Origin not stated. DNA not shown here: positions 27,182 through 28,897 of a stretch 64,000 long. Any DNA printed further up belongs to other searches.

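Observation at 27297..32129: Operon of two large prepilin-type proteins plus a 738-aa unknown protein, with no pilus assembly genes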

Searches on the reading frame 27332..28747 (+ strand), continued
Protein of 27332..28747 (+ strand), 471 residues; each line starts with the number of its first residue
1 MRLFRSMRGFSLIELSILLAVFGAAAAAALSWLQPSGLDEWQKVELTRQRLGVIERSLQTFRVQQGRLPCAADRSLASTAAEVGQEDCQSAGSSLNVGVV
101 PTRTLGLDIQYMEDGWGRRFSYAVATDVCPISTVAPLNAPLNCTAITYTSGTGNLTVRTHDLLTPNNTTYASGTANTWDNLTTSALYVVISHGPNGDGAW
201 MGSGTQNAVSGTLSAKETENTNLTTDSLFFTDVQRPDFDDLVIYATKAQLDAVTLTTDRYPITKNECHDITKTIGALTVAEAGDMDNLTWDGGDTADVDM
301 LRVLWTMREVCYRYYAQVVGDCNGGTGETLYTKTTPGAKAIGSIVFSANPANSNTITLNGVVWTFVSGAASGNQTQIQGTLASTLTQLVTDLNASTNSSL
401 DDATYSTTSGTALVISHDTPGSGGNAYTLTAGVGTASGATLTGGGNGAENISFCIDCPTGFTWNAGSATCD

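Call 21: find_encoding_contigs(protein=P0009, flank=10000, max_places=2)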
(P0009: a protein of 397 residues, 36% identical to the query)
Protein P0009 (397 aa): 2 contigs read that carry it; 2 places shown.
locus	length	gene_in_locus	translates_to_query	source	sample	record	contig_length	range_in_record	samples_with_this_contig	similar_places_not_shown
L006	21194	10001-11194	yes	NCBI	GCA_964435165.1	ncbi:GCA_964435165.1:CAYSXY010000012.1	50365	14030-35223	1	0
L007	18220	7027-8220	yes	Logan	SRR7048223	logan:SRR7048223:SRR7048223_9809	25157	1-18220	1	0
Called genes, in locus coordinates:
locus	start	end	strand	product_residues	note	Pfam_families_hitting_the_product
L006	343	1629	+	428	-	PF00155:Aminotran_1_2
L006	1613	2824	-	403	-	PF03009:GDPD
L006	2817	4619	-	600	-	PF00009:GTP_EFTU, PF03144:GTP_EFTU_D2, PF14492:EFG_III (weak), PF00679:EFG_C, PF06421:LepA_C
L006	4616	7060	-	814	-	PF01588:tRNA_bind, PF03483:B3_4, PF03484:B5, PF17759:tRNA_synthFbeta, PF03147:FDX-ACB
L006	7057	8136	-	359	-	PF02912:Phe_tRNA-synt_N, PF01409:tRNA-synt_2d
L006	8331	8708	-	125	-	PF00453:Ribosomal_L20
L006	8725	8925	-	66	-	PF01632:Ribosomal_L35p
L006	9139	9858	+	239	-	PF01027:Bax1-I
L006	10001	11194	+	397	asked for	-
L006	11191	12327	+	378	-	-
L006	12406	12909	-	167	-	PF05198:IF3_N, PF00707:IF3_C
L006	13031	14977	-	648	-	PF02824:TGS, PF07973:tRNA_SAD, PF00587:tRNA-synt_2b, PF03129:HGTP_anticodon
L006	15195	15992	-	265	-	PF00535:Glycos_transf_2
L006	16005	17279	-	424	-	PF13439:Glyco_transf_4, PF13477:Glyco_trans_4_2, PF13579:Glyco_trans_4_4, PF00534:Glycos_transf_1, PF13692:Glyco_trans_1_4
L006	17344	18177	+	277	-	PF00561:Abhydrolase_1, PF12146:Hydrolase_4, PF12697:Abhydrolase_6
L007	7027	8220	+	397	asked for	-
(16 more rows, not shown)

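Call 35: find_related_loci(query=A2, collection=genome_contigs, flank=10000)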
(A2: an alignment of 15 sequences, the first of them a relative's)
Query A2 (367 aa) in genome_contigs; peptide patterns used: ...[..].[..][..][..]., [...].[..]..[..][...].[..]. (x = any residue, [..] = any of these).
165 stretches matched a pattern; 140 encode a relative of the query (tblastn E <= 1e-3); the best 80 are kept; 80 distinct loci.
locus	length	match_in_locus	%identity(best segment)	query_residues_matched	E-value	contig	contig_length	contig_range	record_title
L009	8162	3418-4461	48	15-367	2e-102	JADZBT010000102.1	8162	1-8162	MAG: Alphaproteobacteria bacterium isolate SJ69 c_000000984805, whole genome shotgun sequence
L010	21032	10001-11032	36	14-367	2e-57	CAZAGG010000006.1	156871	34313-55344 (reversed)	MAG TPA_asm: uncultured Rickettsiales bacterium isolate SRP290908_co2_23 genome assembly, contig: NODE_74_length_156871_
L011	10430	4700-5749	35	14-367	8e-54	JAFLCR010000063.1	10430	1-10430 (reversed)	MAG: Alphaproteobacteria bacterium isolate UWPOB_ALPHA1 gnl_X_PDHLPHON_63, whole genome shotgun sequence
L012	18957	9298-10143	40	15-283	6e-53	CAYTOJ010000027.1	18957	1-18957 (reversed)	MAG TPA_asm: uncultured Rickettsiales bacterium isolate SRP150892_co2_142 genome assembly, contig: NODE_4086_length_1895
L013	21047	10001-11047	34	8-350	6e-46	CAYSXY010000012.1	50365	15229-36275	MAG TPA_asm: uncultured Rickettsiales bacterium isolate SRP141376_co5_190 genome assembly, contig: NODE_1509_length_5036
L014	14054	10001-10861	33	11-319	2e-44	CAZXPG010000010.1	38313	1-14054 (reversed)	MAG TPA_asm: uncultured Rickettsiales bacterium isolate SRP329715_co2_363 genome assembly, contig: NODE_2240_length_3831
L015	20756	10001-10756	34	12-274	8e-43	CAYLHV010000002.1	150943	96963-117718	MAG TPA_asm: uncultured Rickettsiales bacterium isolate SRP329715_co2_194 genome assembly, contig: NODE_201_length_15094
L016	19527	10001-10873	31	14-316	3e-39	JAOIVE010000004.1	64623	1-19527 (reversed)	Rickettsiales bacterium isolate AM-377-L16 AM-377-L16_NODE_4, whole genome shotgun sequence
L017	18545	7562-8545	31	14-345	2e-38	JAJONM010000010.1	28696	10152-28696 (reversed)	MAG: Rickettsiaceae bacterium isolate C_No_T20_B_bin.41 scaffold_940, whole genome shotgun sequence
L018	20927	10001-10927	29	10-334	3e-37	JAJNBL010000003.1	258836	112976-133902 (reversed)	MAG: Rickettsiales bacterium isolate C_No_T20_B_bin.125 scaffold_44, whole genome shotgun sequence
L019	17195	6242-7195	29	1-315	3e-36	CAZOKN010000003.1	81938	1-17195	MAG TPA_asm: uncultured Rickettsiaceae bacterium isolate SRP286056_co1_34 genome assembly, contig: NODE_236_length_81938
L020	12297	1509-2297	33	14-275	2e-35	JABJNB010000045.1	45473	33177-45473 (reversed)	MAG: Rickettsiales bacterium isolate SI075_bin151 k141_1411697, whole genome shotgun sequence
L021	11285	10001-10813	30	14-275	6e-35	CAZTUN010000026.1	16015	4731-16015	MAG TPA_asm: uncultured Rickettsiales bacterium isolate SRP342105_co1_302 genome assembly, contig: NODE_4912_length_1601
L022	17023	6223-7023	31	14-271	8e-34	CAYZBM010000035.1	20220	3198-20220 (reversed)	MAG TPA_asm: uncultured Rickettsiales bacterium isolate SRP286056_co2_571 genome assembly, contig: NODE_4004_length_2022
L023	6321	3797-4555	32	12-253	2e-31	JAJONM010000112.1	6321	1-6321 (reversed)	MAG: Rickettsiaceae bacterium isolate C_No_T20_B_bin.41 scaffold_29752, whole genome shotgun sequence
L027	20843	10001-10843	31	10-250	2e-25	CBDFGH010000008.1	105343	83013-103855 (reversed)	MAG: Rickettsiales bacterium isolate ab754d43-d631-4b88-b37a-9ee0967287dc genome assembly, contig: contig_8, whole genom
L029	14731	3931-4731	31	14-250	4e-24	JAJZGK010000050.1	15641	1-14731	MAG: Proteobacteria bacterium isolate LL4.bin51 NODE_3842_length_15641_cov_1.634910, whole genome shotgun sequence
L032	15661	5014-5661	35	9-248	6e-23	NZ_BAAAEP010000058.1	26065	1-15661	Caenispirillum bisanense strain JCM 14346 sequence058, whole genome shotgun sequence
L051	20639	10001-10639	29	7-248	1e-18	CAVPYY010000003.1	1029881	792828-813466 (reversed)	MAG: uncultured Gammaproteobacteria bacterium isolate MFD09964.bin.2.5 genome assembly, contig: contig_13513, whole geno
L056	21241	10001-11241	32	12-250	1e-17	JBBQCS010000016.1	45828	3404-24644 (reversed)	MAG: Alphaproteobacteria bacterium isolate Co_metawrap_1221 Cmw_1221_k141_14888304_length_45828_cov_23.0000, whole genom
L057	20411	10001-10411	33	4-137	1e-17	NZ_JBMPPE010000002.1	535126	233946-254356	Undibacterium sp. RuTC16W NODE_2_length_535126_cov_76.936729, whole genome shotgun sequence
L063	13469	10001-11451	29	7-242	3e-16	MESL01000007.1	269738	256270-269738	MAG: Burkholderiales bacterium RIFCSPLOWO2_12_FULL_65_40 rifcsplowo2_12_scaffold_117, whole genome shotgun sequence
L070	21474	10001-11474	27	3-195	2e-15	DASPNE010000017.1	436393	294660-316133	MAG TPA_asm: Usitatibacter sp. isolate SMAG_U12113 k141_392910, whole genome shotgun sequence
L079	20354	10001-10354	39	14-135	7e-15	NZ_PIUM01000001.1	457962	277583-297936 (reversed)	Telmatospirillum siberiense strain 26-4b1 NODE_1_length_457962_cov_15.024488, whole genome shotgun sequence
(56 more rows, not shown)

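Call 36: predict_structure(alignment_id=A3)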
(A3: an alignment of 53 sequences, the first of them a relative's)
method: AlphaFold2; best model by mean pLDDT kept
length: 471 residues; sequences in the alignment: 53
mean_pLDDT: 66.2   pTM: 0.38
mean pLDDT of the five models: 66.2, 65.0, 63.7, 62.9, 62.5
residues with pLDDT >= 90: 163; 70-90: 67; 50-70: 50; < 50: 191
segments of 3 or more residues with pLDDT < 50: 1-4, 145-265, 275-295, 320-336, 448-471
pLDDT, mean of each block of 10 residues (from residue 1): 55 91 92 79 95 95 89 94 89 78 97 97 81 63 47 39 39 34 33 32 30 28 30 31 38 35 49 44 40 50 70 57 40 57 95 97 98 97 98 97 94 93 87 84 64 46 42 35
secondary structure, 60 per line:
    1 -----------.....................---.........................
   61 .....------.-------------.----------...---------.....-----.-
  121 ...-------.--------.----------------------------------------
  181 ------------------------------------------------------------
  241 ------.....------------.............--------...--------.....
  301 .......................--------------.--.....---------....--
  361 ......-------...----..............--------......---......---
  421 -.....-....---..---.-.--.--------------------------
elements in order: H12-32 H36-65 E97-99 H109-112 E121-123 H247-251 H264-276 H296-323 E341-345 E355-358 E361-366 E374-376 H381-394 E403-408 E412-417 H422-426 E428-431
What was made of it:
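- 28331..28708 (+): Domain inserted in O1 (aa ~334-459). It is 50-68% identical to a domain found in phage tail-tube (PF18906), sheath-like, head-closure and TadG-like proteins. Among the pilin-family proteins recovered, only O1 has it. Call 36 (pLDDT 94-98).
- Checked: The C-terminal region of O1 is real, and it is a discrete folded domain rather than low-complexity sequence (pLDDT above 90; call 36).
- The O1 insert is a separately folded domain (pLDDT above 90; call 36). The O1 model is poor for aa 145-265 (call 36).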

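Call 41: search_protein_families(library=pfam, proteins=[L063:4001-6142:+, L079:15566-17359:-, L057:17828-19549:-, L070:2436-4829:+, L056:2532-4340:-, L051:4382-6898:+, L027:11430-13643:+, L029:10353-11030:-, L032:2759-4999:+, L063:1012-3045:+], max_evalue=0.001)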
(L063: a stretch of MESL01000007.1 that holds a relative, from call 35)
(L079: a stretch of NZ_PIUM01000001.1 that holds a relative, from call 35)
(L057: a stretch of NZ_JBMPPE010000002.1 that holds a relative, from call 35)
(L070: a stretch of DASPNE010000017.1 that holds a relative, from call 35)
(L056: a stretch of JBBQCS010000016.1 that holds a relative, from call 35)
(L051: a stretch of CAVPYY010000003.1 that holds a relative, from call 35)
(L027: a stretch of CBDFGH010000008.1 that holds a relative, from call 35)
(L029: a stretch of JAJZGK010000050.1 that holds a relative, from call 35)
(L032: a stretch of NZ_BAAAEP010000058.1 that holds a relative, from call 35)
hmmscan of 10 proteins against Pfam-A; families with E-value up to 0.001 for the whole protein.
L063:4001-6142:+ (713 aa): 6 families
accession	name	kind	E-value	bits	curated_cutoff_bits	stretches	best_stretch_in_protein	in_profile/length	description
PF00437.27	T2SSE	-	1.2e-121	406.3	24.9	1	322-702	6-369/370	Type II/IV secretion system protein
PF05157.20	MshEN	-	4e-12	46.4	23.1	1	207-295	4-89/90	MshEN domain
PF13401.12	AAA_22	-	0.00049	20.9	27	0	457-493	4-42/130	AAA domain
PF25199.1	nSTAND_NTPase5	-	0.0006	20.1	34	0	456-502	39-86/145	Novel STAND NTPase 5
PF13604.12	AAA_30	-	0.00062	20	27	0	442-489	2-49/191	AAA domain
PF13191.12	AAA_16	-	0.00076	20.5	32.6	0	456-486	23-52/167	AAA ATPase domain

L079:15566-17359:- (597 aa): 0 families

L057:17828-19549:- (573 aa): 13 families
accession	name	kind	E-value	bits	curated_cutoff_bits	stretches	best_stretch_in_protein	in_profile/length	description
PF14559.12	TPR_19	-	6.5e-18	65.3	25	2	397-458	4-64/68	Tetratricopeptide repeat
PF07719.23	TPR_2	-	1.1e-13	50.5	27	0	518-547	1-30/34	Tetratricopeptide repeat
PF13432.12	TPR_16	-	3.5e-12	47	32.7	1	397-451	10-64/65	Tetratricopeptide repeat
PF13431.12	TPR_17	-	4.5e-12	45.7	24.4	0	474-505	3-34/34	Tetratricopeptide repeat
PF00515.34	TPR_1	-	5.3e-11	42.3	27.8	0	522-547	5-30/34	Tetratricopeptide repeat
PF13176.12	TPR_7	-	2.2e-10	40.2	27.9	0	487-514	2-29/36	Tetratricopeptide repeat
PF13181.12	TPR_8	-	2.7e-09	36.9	25.7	0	518-547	1-30/34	Tetratricopeptide repeat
PF13428.12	TPR_14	-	3.8e-09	36.8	23.5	0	487-525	4-42/44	Tetratricopeptide repeat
PF23914.1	TPR_CcmH_CycH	-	1.2e-06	28.9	42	0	401-451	104-154/158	Cytochrome c-type biogenesis protein H TPR domain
PF13174.12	TPR_6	-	1.7e-05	25.6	26.3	0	419-450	1-32/33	Tetratricopeptide repeat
PF24575.1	TPR_Slam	-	5.7e-05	23.9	35.2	1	408-505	5-102/104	Surface lipoprotein assembly modifier, N-terminal TPR repeats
PF13424.12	TPR_12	-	0.00017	22.2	30.1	0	461-513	14-74/77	Tetratricopeptide repeat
PF25063.1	ARM_TT21_C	-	0.00044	20.6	35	0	403-527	40-173/209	Tetratricopeptide repeat protein 21 C-terminal ARM domain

L070:2436-4829:+ (797 aa): 6 families
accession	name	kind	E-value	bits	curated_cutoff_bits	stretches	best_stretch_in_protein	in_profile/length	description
PF02518.31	HATPase_c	-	2e-30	105.9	26.4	1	389-502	2-109/111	Histidine kinase-, DNA gyrase B-, and HSP90-like ATPase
PF00072.30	Response_reg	-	6.2e-27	94.4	30.2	1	542-656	1-110/111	Response regulator receiver domain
PF00512.31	HisKA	-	1.7e-20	73.2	26.9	1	276-341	1-66/66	His Kinase A (phospho-acceptor) domain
PF17152.10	CHASE8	-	1.4e-13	51.4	27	1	43-146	2-101/102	Periplasmic sensor domain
PF01627.28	Hpt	-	2.1e-11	44.4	24.6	1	700-780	1-81/84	Hpt domain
PF00672.30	HAMP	-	1.1e-06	29.3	25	1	185-232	6-52/53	HAMP domain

L056:2532-4340:- (602 aa): 20 families
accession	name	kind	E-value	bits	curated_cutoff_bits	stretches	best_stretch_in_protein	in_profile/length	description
PF00005.33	ABC_tran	-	7.4e-50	169.5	25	2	299-433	2-137/137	ABC transporter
PF13304.12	AAA_21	-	9.5e-18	65.7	27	1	35-54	3-22/304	AAA domain, putative AbiEii toxin, Type IV TA system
PF16326.10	ABC_tran_CTD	-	2.9e-15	56.7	32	1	527-595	1-68/69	ABC transporter C-terminal domain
PF02463.25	SMC_N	-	1.5e-11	44.6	40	0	358-472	94-210/220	RecF/RecN/SMC N terminal domain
PF13555.12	AAA_29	-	6.4e-08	32.7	27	0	30-57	22-48/61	P-loop containing region of AAA domain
PF13604.12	AAA_30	-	4.3e-07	30.3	27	0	313-344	23-54/191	AAA domain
PF13476.12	AAA_23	-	9.9e-07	30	27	0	314-332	25-43/201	AAA domain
PF12848.13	ABC_tran_Xtn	-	1.2e-06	29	25.9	1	200-262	14-78/85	ABC transporter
PF13401.12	AAA_22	-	2e-06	28.6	27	0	34-172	8-121/130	AAA domain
PF13191.12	AAA_16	-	4.5e-06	27.7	32.6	0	311-449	27-158/167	AAA ATPase domain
PF25199.1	nSTAND_NTPase5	-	9.3e-06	26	34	0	31-64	40-74/145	Novel STAND NTPase 5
PF13521.12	AAA_28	-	2.3e-05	25.1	27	0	310-356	1-43/164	AAA domain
PF05729.18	NACHT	-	2.6e-05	24.5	26.7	0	33-54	2-23/167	NACHT domain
PF01926.29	MMR_HSR1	-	7.1e-05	23.3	21.9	0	310-337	1-27/113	50S ribosome-binding GTPase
PF13479.12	AAA_24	-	0.00022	21.6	27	0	31-51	2-22/195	AAA domain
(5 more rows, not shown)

L051:4382-6898:+ (838 aa): 1 family
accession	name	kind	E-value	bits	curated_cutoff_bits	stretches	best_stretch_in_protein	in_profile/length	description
PF00482.28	T2SSF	-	9.6e-52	174.6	25.2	2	706-827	1-124/125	Type II secretion system (T2SS), protein F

L027:11430-13643:+ (737 aa): 3 families
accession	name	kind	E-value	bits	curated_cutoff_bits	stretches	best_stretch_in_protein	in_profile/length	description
PF19030.6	TSP1_ADAMTS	-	3.9e-19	69.1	23.8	3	636-691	1-51/55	Thrombospondin type 1 domain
PF07963.17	N_methyl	-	1.1e-06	28.4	21.2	1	161-185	2-26/27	Prokaryotic N-terminal methylation motif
PF00090.25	TSP_1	-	8.9e-06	26.3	21.6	0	443-465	6-28/49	Thrombospondin type 1 domain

L029:10353-11030:- (225 aa): 0 families

L032:2759-4999:+ (746 aa): 0 families

L063:1012-3045:+ (677 aa): 2 families
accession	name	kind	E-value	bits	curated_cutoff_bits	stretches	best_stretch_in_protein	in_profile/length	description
PF00263.26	Secretin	-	3.9e-36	124.6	27.5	1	447-636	2-168/169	Bacterial type II and III secretion system protein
PF07655.18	Secretin_N_2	-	0.00038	21.3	23.4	0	219-279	4-78/91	Secretin N-terminal domain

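Call 42: fold_search(model_id=the predicted structure, library=pdb)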
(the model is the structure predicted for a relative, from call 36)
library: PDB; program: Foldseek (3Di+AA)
matches with E <= 10: 110; with E <= 0.001: 2
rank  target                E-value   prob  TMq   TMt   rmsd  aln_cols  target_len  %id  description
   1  8kee_C                1.9e-04  1.00  0.14  0.13   7.6       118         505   22  Cyanophage A-1(L) sheath-tube (released 2024-04-10)
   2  8kee_A                3.6e-04  1.00  0.14  0.13   7.6       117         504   20  Cyanophage A-1(L) sheath-tube (released 2024-04-10)
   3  9ndy_L                4.9e-02  0.57  0.14  0.14  19.1       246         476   13  Composite baseplate asymmetric unit of JohannRWettstein (Bas63) (released 2025-11-19)
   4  8fqc_F1               4.9e-02  0.16  0.09  0.10  15.8       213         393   14  Structure of baseplate with receptor binding complex of Agrobacterium phage Milano (released 2024-01-31)
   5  8fqc_K1               1.0e-01  0.80  0.15  0.15   5.7       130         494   14  Structure of baseplate with receptor binding complex of Agrobacterium phage Milano (released 2024-01-31)
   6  9d94_Jh               1.2e-01  0.63  0.13  0.22   7.3       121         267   12  Mycobacteriophage Bxb1 portal and connector assembly - Composite map and model (released 2024-09-25)
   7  9d93_Jb               1.3e-01  0.47  0.12  0.18   6.5       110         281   12  Mycobacteriophage Bxb1 tail tip - Composite map and model (released 2024-09-25)
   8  9n8a_A1               1.4e-01  0.25  0.13  0.15  21.5       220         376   13  In situ structure of the sheathed FlaD flagellar filament in Vibrio cholerae (released 2025-09-24)
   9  9khy_a                2.2e-01  0.51  0.14  0.14   7.6       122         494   16  Terminator and trunk structure of Escherichia phage Mu (released 2025-02-12)
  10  9ki1_1                2.6e-01  0.35  0.13  0.13   7.9       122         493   15  Baseplate structure of Escherichia phage Mu (released 2025-02-12)
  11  8erm_A                3.0e-01  0.41  0.14  0.28   6.7       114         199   15  Crystal structure of FliC D2/D3 domains from Pseudomonas aeruginosa PAO1 (released 2023-05-17)
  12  9ygu_A7               3.4e-01  0.47  0.14  0.13   6.5       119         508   16  Flagella filament structure in H. pylori composed of flagellin FlaA (released 2026-02-25)
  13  9d94_Jb               4.0e-01  0.38  0.12  0.20   7.4       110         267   12  Mycobacteriophage Bxb1 portal and connector assembly - Composite map and model (released 2024-09-25)
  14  5fhy_A                4.3e-01  0.30  0.13  0.25   8.4       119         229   18  Crystal structure of FliD (HAP2) from Pseudomonas aeruginosa PAO1 (released 2016-10-05)
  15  9d93_Ja               4.5e-01  0.23  0.12  0.18   6.3       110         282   14  Mycobacteriophage Bxb1 tail tip - Composite map and model (released 2024-09-25)
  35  3s0t_B                3.7e+00  0.20  0.14  0.34   5.9       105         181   15  Crystal structure of the CofA Type IV pilin subunit from enterotoxigenic E. coli (released 2012-04-11)
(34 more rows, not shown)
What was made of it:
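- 28331..28708 (+): Call 42: phage A-1(L) sheath 8kee, E = 2e-4.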
